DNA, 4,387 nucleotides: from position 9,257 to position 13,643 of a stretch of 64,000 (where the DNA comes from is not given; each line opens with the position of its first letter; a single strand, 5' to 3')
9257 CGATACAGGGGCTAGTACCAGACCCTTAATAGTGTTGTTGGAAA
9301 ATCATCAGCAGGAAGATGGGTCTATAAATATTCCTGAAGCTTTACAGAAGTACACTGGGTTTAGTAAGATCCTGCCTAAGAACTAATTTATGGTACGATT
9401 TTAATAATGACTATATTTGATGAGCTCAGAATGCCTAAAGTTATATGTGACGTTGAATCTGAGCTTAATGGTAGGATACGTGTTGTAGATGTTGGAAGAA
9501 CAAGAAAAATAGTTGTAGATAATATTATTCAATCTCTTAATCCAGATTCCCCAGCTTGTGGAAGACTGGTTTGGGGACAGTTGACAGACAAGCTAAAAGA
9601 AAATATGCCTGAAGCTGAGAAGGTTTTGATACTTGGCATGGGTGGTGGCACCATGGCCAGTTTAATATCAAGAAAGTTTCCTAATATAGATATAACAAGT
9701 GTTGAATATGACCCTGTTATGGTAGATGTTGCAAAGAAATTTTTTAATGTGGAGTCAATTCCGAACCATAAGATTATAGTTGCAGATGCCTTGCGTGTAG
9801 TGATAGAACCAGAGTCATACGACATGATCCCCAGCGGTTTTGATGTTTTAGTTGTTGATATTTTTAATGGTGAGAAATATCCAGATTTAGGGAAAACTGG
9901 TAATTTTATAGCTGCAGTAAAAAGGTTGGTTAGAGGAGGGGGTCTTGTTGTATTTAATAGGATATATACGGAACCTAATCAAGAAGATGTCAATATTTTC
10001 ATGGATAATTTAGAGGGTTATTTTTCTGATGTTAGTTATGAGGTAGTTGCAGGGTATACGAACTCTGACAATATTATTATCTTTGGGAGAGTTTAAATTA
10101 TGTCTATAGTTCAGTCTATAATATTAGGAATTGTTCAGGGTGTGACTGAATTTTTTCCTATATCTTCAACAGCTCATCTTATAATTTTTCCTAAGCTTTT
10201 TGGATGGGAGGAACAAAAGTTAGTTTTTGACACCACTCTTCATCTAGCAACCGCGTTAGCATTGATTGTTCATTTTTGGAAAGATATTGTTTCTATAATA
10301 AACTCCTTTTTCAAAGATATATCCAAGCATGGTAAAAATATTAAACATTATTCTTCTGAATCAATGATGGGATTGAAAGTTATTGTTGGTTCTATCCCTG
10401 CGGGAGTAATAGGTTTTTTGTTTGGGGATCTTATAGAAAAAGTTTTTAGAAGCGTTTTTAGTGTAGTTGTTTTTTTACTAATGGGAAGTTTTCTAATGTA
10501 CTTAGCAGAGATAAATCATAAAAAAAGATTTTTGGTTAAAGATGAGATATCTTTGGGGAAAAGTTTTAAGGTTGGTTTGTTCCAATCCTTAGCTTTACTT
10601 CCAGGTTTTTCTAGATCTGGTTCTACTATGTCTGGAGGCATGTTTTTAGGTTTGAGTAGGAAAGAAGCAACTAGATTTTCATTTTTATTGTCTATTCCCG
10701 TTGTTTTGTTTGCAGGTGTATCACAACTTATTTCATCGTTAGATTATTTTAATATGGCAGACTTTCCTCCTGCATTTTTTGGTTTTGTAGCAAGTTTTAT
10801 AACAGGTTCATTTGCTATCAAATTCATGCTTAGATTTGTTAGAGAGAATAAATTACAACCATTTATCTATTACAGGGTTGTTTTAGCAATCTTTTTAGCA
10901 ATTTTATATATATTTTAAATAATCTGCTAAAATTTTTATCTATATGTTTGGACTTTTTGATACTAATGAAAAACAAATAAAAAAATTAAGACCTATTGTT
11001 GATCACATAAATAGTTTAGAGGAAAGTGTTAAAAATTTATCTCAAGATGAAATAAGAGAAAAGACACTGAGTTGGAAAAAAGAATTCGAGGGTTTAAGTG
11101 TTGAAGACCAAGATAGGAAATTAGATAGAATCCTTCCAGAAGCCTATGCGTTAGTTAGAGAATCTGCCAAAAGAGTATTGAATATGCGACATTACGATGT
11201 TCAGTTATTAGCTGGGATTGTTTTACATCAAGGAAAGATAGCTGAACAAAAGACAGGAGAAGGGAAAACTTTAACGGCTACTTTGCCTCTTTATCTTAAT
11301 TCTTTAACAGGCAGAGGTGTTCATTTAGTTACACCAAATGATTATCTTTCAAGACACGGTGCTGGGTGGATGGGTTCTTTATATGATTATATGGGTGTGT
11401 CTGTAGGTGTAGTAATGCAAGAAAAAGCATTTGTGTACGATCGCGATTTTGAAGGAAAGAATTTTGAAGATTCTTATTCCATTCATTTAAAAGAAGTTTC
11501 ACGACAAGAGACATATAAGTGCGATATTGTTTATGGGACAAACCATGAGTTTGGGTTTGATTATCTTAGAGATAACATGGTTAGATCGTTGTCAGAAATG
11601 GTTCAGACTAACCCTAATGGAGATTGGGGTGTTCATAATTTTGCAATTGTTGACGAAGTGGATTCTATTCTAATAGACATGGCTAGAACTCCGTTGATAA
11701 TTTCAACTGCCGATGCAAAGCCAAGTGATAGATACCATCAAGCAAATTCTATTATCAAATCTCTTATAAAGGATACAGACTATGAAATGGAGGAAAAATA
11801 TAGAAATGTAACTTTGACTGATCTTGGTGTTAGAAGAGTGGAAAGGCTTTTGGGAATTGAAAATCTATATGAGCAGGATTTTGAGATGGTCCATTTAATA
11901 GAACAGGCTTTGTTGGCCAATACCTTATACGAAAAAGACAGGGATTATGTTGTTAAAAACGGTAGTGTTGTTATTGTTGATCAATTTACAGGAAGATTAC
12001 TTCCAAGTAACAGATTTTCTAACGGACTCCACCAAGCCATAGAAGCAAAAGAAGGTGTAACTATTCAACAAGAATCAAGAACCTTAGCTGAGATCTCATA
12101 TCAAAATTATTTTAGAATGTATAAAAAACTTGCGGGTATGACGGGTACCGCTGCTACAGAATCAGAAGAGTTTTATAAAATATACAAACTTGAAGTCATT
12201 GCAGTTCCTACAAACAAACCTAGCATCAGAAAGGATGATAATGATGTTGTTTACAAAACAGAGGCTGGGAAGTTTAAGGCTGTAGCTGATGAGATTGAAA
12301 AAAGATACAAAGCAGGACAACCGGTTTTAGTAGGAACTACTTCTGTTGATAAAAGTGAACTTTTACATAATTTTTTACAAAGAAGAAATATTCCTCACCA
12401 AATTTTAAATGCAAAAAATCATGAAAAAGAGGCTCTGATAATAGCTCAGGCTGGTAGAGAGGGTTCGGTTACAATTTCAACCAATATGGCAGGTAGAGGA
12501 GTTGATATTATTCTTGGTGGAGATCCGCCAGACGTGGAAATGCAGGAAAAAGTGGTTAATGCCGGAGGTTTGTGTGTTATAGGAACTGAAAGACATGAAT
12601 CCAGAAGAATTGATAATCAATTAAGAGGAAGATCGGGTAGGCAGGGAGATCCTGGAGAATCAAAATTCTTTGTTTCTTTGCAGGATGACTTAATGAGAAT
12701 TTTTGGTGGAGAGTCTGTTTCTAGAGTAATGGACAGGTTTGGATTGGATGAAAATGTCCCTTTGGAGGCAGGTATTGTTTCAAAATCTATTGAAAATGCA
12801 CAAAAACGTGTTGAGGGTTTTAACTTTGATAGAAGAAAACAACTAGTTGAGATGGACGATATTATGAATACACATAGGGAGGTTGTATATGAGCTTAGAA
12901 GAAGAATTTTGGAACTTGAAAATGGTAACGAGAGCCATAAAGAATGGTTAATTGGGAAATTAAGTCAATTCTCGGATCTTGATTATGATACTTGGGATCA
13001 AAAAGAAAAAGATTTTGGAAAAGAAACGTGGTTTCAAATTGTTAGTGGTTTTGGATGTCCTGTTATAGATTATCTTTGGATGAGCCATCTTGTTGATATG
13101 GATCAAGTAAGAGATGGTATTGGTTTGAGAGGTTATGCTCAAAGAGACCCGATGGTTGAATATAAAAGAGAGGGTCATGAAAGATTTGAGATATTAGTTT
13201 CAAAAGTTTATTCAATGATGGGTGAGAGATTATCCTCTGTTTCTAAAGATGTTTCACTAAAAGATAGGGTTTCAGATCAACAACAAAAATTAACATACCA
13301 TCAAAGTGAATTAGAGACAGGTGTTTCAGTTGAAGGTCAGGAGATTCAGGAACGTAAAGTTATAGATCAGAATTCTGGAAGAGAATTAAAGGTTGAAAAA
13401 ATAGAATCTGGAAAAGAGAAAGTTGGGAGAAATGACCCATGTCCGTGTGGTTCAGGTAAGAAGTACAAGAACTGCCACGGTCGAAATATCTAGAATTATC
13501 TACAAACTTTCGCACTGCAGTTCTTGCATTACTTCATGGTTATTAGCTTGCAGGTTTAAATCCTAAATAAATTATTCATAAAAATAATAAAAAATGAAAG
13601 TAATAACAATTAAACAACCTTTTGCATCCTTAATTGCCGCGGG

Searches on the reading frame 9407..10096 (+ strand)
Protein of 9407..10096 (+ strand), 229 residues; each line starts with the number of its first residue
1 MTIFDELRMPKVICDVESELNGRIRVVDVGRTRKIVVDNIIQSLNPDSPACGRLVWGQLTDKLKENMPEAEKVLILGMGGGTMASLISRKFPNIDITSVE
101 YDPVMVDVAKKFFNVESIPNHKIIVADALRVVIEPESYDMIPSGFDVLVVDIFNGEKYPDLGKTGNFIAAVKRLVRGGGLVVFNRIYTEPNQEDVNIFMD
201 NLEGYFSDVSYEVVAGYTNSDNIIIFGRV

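Call 46: search_protein_families(library=pfam, proteins=[window:9407-10096:+], max_evalue=0.001)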
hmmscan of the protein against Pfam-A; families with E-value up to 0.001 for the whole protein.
window:9407-10096:+ (229 aa): 4 families
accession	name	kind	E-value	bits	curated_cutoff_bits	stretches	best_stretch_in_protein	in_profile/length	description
PF01564.23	Spermine_synth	-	5.4e-08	33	22.9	1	66-226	15-173/186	Spermine/spermidine synthase domain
PF13649.12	Methyltransf_25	-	1.6e-07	32.4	27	1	73-144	1-71/97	Methyltransferase domain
PF08241.18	Methyltransf_11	-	6.9e-06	27.1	21.2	1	76-183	3-95/95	Methyltransferase domain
PF05175.20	MTS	-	6.5e-05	23.1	23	1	62-141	26-102/170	Methyltransferase small domain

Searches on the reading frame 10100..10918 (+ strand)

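Call 46: search_protein_families(library=pfam, proteins=[window:10100-10918:+], max_evalue=0.001)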
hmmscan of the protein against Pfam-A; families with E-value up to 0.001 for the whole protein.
window:10100-10918:+ (272 aa): 1 family
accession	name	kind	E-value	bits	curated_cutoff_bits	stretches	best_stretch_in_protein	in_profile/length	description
PF02673.24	BacA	-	9.2e-82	275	33.4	1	7-264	2-256/257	Bacitracin resistance protein BacA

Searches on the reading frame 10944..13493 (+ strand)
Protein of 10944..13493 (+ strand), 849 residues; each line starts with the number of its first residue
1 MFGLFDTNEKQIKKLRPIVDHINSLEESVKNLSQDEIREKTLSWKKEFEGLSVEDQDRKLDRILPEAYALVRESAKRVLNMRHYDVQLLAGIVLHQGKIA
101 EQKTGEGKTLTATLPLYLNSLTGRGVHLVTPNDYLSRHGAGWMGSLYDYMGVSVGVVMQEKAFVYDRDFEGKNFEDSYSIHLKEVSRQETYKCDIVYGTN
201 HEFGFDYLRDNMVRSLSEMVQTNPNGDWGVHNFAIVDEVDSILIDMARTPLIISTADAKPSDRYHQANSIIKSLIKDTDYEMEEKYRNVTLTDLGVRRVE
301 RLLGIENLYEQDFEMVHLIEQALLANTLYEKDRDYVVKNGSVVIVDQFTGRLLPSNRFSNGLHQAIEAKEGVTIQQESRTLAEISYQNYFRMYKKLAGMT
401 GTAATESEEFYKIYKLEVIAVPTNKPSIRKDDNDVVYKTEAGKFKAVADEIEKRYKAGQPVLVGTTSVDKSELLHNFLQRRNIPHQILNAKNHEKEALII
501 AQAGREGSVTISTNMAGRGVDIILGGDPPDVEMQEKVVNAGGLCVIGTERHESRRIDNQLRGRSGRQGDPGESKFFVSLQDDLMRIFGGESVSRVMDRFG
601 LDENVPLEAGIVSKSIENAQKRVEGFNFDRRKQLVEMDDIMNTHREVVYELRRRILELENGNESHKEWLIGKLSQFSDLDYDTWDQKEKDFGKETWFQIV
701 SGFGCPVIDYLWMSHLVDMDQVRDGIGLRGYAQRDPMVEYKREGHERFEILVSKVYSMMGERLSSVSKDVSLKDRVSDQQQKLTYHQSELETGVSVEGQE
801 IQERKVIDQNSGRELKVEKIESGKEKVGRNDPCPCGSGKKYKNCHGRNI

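Call 46: search_protein_families(library=pfam, proteins=[window:10944-13493:+], max_evalue=0.001)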
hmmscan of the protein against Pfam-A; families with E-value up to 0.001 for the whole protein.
window:10944-13493:+ (849 aa): 6 families
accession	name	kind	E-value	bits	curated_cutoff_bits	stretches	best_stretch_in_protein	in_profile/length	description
PF07517.20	SecA_DEAD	-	1.7e-112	375.9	24.6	1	6-410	7-289/290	SecA DEAD-like domain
PF21090.3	P-loop_SecA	-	3.3e-81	272.3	27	2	426-529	1-104/205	SecA P-loop domain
PF07516.18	SecA_SW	-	8.9e-38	130.8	26.7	2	606-667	1-63/200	SecA Wing and Scaffold domain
PF01043.26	SecA_PP_bind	-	2.9e-37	128.1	23.5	1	261-367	3-110/110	SecA preprotein cross-linking domain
PF02810.21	SEC-C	-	2.7e-10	40.3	20.4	1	829-847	1-19/19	SEC-C motif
PF00271.37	Helicase_C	-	0.00097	19.8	23.5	0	443-522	2-81/110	Helicase conserved C-terminal domain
